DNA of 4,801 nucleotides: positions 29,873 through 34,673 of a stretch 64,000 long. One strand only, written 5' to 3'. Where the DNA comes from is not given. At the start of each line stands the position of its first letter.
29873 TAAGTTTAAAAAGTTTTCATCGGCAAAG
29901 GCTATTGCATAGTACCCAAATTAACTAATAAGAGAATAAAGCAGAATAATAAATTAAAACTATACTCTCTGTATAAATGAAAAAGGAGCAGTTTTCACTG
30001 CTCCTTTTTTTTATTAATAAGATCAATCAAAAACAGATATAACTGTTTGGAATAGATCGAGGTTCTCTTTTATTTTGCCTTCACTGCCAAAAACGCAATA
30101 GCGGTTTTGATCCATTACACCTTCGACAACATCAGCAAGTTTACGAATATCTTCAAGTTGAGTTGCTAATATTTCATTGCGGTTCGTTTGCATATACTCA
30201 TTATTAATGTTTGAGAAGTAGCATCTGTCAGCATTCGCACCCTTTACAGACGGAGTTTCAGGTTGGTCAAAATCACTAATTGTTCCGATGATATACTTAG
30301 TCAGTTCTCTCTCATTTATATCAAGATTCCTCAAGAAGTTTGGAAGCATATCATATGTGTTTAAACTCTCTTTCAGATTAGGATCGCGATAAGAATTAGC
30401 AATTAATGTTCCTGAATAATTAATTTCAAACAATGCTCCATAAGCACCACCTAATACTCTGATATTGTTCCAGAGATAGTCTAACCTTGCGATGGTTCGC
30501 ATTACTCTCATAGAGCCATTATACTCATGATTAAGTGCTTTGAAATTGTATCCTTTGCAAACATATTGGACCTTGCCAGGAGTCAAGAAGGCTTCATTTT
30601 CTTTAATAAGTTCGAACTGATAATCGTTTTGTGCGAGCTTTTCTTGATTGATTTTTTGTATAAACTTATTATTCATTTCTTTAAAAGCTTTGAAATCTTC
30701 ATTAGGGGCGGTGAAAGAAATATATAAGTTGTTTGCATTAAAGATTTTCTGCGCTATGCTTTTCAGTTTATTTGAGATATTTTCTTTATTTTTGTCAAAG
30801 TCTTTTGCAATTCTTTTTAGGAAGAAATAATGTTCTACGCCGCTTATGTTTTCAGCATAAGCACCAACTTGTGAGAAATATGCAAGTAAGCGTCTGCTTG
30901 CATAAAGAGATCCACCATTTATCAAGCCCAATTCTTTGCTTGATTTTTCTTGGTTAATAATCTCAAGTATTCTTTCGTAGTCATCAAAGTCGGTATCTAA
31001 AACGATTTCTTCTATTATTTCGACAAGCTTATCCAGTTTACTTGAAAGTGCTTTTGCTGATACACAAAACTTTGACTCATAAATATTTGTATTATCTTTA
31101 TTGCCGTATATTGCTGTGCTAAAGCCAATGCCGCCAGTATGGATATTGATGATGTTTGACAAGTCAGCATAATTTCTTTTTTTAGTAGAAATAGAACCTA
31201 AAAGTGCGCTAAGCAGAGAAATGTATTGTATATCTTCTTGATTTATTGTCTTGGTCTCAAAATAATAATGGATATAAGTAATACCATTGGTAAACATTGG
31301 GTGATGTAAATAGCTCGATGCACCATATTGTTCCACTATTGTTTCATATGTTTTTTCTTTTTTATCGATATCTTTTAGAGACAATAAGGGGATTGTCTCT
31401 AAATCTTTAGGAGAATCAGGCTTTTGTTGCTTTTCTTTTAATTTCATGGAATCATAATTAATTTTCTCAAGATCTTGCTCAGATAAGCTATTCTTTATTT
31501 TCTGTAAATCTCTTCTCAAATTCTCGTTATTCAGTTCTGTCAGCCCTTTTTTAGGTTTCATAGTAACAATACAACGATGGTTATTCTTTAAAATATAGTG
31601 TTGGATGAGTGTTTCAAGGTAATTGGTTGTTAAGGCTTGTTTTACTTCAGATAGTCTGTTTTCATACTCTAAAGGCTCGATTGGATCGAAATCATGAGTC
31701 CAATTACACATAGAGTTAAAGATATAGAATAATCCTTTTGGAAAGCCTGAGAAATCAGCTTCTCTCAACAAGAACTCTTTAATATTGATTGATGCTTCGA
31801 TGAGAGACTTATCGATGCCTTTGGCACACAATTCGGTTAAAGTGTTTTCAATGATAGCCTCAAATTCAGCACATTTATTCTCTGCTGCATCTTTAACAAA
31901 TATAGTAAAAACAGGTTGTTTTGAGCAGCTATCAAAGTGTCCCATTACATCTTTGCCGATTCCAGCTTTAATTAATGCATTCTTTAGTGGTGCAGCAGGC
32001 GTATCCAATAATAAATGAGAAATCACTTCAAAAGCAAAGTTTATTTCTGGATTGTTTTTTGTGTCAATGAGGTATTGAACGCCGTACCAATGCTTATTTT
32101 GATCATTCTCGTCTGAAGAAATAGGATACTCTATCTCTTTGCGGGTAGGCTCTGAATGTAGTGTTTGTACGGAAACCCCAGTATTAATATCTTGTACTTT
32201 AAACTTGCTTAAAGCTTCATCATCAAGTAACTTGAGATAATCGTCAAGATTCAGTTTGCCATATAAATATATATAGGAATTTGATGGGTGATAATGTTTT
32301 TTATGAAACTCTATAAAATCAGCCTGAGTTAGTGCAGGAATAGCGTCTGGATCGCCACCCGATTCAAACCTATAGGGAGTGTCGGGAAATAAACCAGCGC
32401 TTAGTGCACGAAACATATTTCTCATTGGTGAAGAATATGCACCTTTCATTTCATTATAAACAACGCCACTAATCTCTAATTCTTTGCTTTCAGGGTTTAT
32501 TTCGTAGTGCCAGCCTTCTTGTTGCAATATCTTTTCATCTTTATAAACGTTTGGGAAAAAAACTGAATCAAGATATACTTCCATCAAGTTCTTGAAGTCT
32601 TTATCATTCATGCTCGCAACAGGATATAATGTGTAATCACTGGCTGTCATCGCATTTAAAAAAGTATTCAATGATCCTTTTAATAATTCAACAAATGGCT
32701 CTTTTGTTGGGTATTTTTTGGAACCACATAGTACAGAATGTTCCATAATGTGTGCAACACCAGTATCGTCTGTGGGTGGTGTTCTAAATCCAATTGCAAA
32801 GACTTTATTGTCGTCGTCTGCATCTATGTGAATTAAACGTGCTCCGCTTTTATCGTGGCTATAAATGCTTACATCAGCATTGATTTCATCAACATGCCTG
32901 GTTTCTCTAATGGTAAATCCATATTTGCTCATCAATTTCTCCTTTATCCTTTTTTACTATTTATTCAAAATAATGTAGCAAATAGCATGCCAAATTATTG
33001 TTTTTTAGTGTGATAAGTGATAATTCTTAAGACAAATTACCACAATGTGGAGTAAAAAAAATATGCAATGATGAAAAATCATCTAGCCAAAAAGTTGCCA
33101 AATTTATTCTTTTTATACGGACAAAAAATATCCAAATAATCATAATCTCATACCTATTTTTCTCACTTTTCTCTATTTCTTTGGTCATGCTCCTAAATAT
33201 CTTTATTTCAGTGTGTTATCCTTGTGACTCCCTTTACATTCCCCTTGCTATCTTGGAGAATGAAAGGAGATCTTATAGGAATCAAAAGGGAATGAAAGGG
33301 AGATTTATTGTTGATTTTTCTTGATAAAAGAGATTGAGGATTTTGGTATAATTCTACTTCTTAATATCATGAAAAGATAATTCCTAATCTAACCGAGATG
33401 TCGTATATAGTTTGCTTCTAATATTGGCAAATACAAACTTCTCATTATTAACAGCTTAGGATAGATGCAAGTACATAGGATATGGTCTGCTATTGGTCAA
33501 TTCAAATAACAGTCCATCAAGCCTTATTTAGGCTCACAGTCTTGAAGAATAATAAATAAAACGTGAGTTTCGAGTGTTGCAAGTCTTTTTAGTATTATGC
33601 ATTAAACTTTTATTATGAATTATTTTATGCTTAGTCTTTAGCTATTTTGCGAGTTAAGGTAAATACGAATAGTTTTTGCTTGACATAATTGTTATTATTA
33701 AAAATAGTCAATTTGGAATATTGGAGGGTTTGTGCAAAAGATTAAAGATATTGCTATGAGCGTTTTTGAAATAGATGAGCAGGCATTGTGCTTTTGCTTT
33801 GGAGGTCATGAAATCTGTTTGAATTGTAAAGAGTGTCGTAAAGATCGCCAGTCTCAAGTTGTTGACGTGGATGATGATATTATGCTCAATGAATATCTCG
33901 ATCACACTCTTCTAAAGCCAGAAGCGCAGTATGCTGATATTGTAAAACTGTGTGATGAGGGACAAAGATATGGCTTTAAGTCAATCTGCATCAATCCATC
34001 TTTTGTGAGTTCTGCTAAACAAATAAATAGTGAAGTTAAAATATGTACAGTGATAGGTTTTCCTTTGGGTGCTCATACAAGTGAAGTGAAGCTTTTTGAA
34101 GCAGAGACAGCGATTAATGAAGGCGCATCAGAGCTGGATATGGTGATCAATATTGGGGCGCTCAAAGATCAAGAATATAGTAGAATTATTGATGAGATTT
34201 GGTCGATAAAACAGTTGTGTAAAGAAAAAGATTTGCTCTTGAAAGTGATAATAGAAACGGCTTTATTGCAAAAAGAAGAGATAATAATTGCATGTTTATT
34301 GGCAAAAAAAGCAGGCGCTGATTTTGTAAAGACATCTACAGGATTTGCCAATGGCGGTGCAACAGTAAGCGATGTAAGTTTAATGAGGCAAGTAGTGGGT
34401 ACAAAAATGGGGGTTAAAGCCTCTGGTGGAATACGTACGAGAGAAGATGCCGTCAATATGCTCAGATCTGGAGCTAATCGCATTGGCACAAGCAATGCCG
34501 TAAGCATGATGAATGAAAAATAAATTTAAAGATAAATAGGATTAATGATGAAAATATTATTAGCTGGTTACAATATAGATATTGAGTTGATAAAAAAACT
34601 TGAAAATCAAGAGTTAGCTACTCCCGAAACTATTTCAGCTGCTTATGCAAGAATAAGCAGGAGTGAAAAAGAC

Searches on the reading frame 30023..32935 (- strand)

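Call 16: search_protein_families(library=pfam, proteins=[window:30023-32935:-])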
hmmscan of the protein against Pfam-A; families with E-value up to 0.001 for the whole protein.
window:30023-32935:- (970 aa): 4 families
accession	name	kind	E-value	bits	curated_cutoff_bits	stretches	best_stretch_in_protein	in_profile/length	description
PF08367.16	M16C_assoc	-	1.2e-74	251.1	25.3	1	459-709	1-252/252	Peptidase M16C associated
PF22516.1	PreP_C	-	1.5e-50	171.6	27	1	780-952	1-173/173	PreP C-terminal domain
PF05193.26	Peptidase_M16_C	-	1.8e-31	109.9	23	1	202-384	2-179/181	Peptidase M16 inactive domain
PF00675.25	Peptidase_M16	-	4e-12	46.7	22.3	1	48-148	21-118/149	Insulinase (Peptidase family M16)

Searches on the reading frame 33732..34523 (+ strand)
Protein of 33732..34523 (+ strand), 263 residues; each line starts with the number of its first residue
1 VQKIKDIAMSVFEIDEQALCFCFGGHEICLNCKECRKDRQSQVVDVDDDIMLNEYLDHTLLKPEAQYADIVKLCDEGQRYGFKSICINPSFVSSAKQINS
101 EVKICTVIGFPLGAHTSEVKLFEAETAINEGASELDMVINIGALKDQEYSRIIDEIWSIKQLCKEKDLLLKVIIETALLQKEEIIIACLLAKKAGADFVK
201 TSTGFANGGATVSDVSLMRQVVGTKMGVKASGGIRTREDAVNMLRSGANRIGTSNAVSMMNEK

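Call 16: search_protein_families(library=pfam, proteins=[window:33732-34523:+])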
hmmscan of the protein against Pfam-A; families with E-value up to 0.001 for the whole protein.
window:33732-34523:+ (263 aa): 1 family
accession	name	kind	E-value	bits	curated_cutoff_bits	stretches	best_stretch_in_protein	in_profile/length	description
PF01791.15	DeoC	-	8.9e-21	75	23.8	1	64-249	14-213/229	DeoC/LacD family aldolase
